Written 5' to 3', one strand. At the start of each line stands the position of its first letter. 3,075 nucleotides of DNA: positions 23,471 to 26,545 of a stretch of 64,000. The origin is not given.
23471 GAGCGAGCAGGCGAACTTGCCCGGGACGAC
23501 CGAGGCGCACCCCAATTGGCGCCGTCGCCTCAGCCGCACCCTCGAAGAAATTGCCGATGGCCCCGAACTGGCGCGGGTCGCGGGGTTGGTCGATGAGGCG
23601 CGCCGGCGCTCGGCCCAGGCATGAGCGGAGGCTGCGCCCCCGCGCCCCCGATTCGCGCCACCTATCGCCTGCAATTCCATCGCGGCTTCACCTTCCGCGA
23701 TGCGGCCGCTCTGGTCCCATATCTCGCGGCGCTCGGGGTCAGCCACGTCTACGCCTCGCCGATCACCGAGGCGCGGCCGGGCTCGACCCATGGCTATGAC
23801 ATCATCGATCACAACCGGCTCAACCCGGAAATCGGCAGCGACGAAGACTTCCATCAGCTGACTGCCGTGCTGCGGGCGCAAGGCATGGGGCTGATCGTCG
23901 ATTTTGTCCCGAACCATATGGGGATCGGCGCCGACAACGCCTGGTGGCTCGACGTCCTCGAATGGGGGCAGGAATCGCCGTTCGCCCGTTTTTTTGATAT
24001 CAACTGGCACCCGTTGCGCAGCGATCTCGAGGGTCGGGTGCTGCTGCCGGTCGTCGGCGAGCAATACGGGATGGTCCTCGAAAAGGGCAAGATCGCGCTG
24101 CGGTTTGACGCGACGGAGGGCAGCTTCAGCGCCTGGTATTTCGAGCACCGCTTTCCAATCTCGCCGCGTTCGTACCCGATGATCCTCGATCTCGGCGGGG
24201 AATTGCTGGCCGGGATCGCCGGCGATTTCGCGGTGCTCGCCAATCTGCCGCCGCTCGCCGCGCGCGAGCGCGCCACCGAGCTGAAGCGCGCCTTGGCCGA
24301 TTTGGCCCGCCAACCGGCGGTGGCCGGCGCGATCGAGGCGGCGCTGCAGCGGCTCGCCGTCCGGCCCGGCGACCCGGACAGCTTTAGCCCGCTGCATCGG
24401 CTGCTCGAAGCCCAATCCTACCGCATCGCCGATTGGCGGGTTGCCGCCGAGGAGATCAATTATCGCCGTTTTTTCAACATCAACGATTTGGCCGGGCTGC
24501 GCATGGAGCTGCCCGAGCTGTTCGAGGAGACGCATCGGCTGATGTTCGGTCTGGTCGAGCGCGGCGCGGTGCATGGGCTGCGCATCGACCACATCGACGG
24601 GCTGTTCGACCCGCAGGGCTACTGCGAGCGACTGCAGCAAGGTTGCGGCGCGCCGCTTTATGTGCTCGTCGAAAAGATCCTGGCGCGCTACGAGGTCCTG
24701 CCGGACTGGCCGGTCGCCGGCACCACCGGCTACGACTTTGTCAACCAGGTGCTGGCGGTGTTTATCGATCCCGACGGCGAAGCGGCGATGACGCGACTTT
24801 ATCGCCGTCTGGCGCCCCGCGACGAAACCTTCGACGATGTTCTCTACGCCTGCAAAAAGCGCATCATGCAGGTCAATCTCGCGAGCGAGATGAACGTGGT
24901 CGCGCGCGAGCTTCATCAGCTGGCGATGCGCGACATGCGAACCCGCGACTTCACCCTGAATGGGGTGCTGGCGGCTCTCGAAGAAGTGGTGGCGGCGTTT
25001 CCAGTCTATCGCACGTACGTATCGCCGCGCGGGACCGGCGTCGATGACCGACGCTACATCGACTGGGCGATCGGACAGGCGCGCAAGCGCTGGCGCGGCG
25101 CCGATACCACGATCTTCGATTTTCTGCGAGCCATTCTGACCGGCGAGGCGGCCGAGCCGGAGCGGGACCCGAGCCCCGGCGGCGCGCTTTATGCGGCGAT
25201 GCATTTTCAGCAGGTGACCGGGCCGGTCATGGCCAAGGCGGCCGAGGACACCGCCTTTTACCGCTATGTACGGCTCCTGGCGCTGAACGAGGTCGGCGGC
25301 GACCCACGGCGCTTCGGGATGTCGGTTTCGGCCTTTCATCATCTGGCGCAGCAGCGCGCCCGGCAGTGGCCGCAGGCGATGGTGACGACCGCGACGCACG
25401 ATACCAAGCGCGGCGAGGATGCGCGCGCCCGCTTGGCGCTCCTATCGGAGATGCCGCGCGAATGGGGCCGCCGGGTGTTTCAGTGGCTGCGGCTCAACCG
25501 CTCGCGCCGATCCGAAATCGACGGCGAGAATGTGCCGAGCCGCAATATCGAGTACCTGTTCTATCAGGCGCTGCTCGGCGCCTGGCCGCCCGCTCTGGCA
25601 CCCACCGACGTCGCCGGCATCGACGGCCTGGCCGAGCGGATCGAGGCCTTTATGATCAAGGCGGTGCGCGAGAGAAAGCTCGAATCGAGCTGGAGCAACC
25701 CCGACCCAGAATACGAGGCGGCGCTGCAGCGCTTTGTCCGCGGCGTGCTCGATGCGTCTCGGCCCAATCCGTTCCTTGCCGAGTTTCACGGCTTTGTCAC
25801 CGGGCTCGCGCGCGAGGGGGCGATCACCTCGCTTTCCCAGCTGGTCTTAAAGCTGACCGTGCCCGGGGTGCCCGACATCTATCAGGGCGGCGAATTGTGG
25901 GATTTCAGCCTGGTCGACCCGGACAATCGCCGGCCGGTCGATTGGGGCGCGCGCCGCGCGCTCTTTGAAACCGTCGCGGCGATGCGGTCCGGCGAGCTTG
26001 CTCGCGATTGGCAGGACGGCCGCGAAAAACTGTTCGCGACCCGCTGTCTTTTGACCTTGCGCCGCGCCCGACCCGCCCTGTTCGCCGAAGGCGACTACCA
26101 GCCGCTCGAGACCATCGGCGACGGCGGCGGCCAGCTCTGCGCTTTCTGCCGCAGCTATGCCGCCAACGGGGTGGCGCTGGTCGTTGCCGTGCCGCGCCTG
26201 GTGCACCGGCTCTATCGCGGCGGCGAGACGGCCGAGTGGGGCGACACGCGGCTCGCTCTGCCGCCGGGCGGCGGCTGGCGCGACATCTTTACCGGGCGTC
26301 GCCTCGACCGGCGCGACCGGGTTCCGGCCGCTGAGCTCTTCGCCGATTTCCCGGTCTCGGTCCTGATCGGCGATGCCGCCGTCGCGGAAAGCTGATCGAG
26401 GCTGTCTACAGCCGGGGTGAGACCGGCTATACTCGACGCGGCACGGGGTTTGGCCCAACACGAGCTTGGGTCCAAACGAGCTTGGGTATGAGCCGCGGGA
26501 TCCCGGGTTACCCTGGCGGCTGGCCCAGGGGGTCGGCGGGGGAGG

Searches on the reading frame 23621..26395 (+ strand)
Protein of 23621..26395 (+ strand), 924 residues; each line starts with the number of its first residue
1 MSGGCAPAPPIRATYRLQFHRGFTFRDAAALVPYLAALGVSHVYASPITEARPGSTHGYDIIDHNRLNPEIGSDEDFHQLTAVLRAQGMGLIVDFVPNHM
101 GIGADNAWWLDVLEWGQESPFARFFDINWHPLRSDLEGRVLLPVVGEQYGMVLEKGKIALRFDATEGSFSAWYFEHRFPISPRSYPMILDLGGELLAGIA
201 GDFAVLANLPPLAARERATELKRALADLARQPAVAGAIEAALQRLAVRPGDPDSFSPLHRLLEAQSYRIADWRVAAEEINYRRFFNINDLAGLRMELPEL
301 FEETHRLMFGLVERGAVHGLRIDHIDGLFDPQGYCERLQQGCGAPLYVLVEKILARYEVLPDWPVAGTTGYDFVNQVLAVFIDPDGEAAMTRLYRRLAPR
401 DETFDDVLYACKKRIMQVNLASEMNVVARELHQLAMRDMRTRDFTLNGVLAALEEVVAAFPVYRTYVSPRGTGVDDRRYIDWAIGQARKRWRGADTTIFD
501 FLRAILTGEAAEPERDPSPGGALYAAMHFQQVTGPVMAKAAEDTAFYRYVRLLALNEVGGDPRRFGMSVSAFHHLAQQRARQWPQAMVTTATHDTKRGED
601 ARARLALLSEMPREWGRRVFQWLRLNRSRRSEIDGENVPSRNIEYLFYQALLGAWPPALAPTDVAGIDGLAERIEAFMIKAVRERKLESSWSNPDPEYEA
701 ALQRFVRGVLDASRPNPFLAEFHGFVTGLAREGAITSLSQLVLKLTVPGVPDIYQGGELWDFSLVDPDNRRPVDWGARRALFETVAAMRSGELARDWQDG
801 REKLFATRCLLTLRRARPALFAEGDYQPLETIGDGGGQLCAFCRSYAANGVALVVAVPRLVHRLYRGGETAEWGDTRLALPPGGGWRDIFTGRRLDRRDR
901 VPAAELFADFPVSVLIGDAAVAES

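Call 9: search_protein_families(library=pfam, proteins=[window:23621-26395:+], max_evalue=0.01)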
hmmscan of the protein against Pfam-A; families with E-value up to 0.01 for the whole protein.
window:23621-26395:+ (924 aa): 1 family
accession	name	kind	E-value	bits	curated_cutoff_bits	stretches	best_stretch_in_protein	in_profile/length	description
PF00128.31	Alpha-amylase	-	3e-19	70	22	1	33-125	26-114/446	Alpha amylase, catalytic domain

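Call 16: find_encoding_contigs(protein=window:23621-26395:+, flank=10000, max_places=10)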
Protein window:23621-26395:+ (924 aa): 1 contig read that carries it; 1 place shown.
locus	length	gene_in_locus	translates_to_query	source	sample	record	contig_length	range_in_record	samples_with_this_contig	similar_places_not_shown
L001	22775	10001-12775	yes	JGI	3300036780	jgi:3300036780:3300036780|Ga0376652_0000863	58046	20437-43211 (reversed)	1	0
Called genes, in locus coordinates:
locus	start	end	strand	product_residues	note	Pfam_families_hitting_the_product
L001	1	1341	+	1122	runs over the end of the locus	PF00128:Alpha-amylase, PF16657:Malt_amylase_C, PF18085:Mak_N_cap (weak)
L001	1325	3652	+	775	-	PF22019:GlgB_N, PF02922:CBM_48, PF00128:Alpha-amylase (faint), PF02806:Alpha-amylase_C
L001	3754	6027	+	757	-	PF02922:CBM_48, PF00128:Alpha-amylase (weak), PF21331:Isoamylase_C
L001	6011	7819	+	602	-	PF02922:CBM_48 (weak), PF00128:Alpha-amylase, PF11941:DUF3459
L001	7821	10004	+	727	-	PF21226:MalQ_N, PF02446:Glyco_hydro_77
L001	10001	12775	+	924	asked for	PF00128:Alpha-amylase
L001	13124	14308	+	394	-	PF13356:Arm-DNA-bind_3, PF22022:Phage_int_M, PF00589:Phage_integrase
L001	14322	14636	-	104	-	-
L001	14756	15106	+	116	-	PF12728:HTH_17 (weak)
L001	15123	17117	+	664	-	-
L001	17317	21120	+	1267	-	PF18013:Phage_lysozyme2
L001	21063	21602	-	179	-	-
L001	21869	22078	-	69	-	-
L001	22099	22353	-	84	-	-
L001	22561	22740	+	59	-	-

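Call 17: find_related_loci(query=window:23621-26395:+, collection=genome_contigs, flank=10000)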
Query window:23621-26395:+ (924 aa) in genome_contigs; peptide patterns used: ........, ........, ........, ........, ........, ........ (x = any residue, [..] = any of these).
459 stretches matched a pattern; 422 encode a relative of the query (tblastn E <= 1e-3); the best 80 are kept; 80 distinct loci.
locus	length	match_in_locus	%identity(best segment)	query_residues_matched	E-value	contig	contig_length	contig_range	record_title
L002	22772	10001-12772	92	1-924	0e+0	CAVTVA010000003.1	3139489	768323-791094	MAG: uncultured Alphaproteobacteria bacterium isolate MFD09603.bin.2.16 genome assembly, contig: contig_868, whole genom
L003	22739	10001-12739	79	10-924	0e+0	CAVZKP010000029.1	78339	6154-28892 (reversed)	MAG: uncultured Alphaproteobacteria bacterium isolate MFD04428.bin.1.181 genome assembly, contig: contig_52581, whole ge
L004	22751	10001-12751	80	1-919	0e+0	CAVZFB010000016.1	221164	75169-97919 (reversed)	MAG: uncultured Alphaproteobacteria bacterium isolate MFD05841.bin.2.6 genome assembly, contig: contig_12657, whole geno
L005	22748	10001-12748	79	1-918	0e+0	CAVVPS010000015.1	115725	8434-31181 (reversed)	MAG: uncultured Alphaproteobacteria bacterium isolate MFD02579.bin.1.15 genome assembly, contig: contig_4706, whole geno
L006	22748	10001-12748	79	1-918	0e+0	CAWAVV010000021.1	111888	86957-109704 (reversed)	MAG: uncultured Alphaproteobacteria bacterium isolate MFD01138.bin.2.43 genome assembly, contig: contig_33134, whole gen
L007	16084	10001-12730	80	10-918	0e+0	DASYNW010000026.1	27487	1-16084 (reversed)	MAG TPA_asm: Stellaceae bacterium isolate SMAG_U4413 k141_3908829, whole genome shotgun sequence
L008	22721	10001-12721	79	10-918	0e+0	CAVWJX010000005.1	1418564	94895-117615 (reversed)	MAG: uncultured Alphaproteobacteria bacterium isolate MFD05502.bin.1.41 genome assembly, contig: contig_35309, whole gen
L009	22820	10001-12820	75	1-924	0e+0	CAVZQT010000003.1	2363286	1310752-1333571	MAG: uncultured Alphaproteobacteria bacterium isolate MFD05705.bin.1.25 genome assembly, contig: contig_1722, whole geno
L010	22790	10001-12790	76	1-924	0e+0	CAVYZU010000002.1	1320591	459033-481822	MAG: uncultured Alphaproteobacteria bacterium isolate MFD02248.bin.1.58 genome assembly, contig: contig_21965, whole gen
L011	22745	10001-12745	77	1-917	0e+0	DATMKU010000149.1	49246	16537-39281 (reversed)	MAG TPA_asm: Stellaceae bacterium isolate SMAG_U12779 k141_1286609, whole genome shotgun sequence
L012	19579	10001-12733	78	1-917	0e+0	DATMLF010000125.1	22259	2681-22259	MAG TPA_asm: Stellaceae bacterium isolate SMAG_U12790 k141_1077912, whole genome shotgun sequence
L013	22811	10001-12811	75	1-920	0e+0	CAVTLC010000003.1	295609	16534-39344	MAG: uncultured Alphaproteobacteria bacterium isolate MFD06714.bin.3.94 genome assembly, contig: contig_10919, whole gen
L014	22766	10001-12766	77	1-923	0e+0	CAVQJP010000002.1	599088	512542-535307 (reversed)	MAG: uncultured Alphaproteobacteria bacterium isolate MFD10064.bin.1.16 genome assembly, contig: contig_10625, whole gen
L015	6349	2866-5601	76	8-918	0e+0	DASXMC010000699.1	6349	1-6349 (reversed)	MAG TPA_asm: Stellaceae bacterium isolate SMAG_U5318 k141_3451672, whole genome shotgun sequence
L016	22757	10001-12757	75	1-918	0e+0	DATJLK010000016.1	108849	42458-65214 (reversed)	MAG TPA_asm: Stellaceae bacterium isolate SMAG_U14807 k141_2604403, whole genome shotgun sequence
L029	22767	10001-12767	84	1-924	0e+0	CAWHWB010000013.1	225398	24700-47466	MAG: uncultured Alphaproteobacteria bacterium isolate MFD03044.bin.1.49 genome assembly, contig: contig_54750, whole gen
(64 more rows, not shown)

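Call 58: find_homologous_proteins(query=L002:13022-14374:-, max_evalue=1e-60)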
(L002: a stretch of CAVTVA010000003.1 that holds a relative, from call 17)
Query L002:13022-14374:-: 8000 candidates shared short words with the query, none scored E <= 1e-60.

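Call 59: search_protein_families(library=pfam, proteins=[L002:13022-14374:-, L002:12991-14082:+, L002:13538-14656:+, L002:14741-16012:+, L002:16021-16620:+], max_evalue=0.001)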
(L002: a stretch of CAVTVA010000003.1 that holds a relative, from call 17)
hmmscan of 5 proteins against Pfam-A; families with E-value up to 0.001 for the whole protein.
L002:13022-14374:- (450 aa): 0 families

L002:12991-14082:+ (363 aa): 0 families

L002:13538-14656:+ (372 aa): 2 families
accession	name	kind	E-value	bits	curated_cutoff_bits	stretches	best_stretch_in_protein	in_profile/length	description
PF00175.26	NAD_binding_1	-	2.4e-08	35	22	1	126-218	1-108/109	Oxidoreductase NAD-binding domain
PF22290.1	DmmA-like_N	-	6.5e-06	27.1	33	1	114-222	11-115/124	Dimethylamine monooxygenase subunit DmmA-like, N-terminal domain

L002:14741-16012:+ (423 aa): 6 families
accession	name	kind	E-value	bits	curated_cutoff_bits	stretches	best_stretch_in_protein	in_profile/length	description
PF13304.12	AAA_21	-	1.4e-25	91.5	27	2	285-357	235-304/304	AAA domain, putative AbiEii toxin, Type IV TA system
PF13175.12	AAA_15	-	1.7e-19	71.1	32.1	2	29-73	3-48/374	AAA ATPase domain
PF02463.25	SMC_N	-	6.1e-10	39.3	40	1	29-71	2-47/220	RecF/RecN/SMC N terminal domain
PF13476.12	AAA_23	-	1.1e-07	33.2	27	1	32-115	2-85/201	AAA domain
PF11398.14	DUF2813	-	4.4e-07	30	21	1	296-365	264-334/372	Protein of unknown function (DUF2813)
PF13555.12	AAA_29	-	5.1e-05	23.4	27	1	31-71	3-45/61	P-loop containing region of AAA domain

L002:16021-16620:+ (199 aa): 1 family
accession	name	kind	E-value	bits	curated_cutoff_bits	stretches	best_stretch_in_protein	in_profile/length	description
PF14103.11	DUF4276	-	4.6e-11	43.8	30.2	1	9-194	1-192/192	Domain of unknown function (DUF4276)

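Call 62: search_protein_families(library=pfam, proteins=[L029:14488-15105:-, L029:17078-17677:-, L029:16565-17083:+, L029:18490-18960:-, L029:13846-14262:-], max_evalue=0.01)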
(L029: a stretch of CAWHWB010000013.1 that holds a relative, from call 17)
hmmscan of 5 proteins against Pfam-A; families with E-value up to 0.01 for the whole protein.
L029:14488-15105:- (205 aa): 0 families

L029:17078-17677:- (199 aa): 0 families

L029:16565-17083:+ (172 aa): 0 families

L029:18490-18960:- (156 aa): 3 families
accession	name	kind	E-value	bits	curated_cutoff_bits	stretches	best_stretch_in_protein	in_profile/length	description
PF06627.17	DUF1153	-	2.6e-26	92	23.5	1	52-121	18-87/87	Protein of unknown function (DUF1153)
PF01527.26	HTH_Tnp_1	-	0.00049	20.7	24.1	1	62-115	5-54/75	Transposase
PF13518.12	HTH_28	-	0.0012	19.3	25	1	68-113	1-45/52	Helix-turn-helix domain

L029:13846-14262:- (138 aa): 0 families
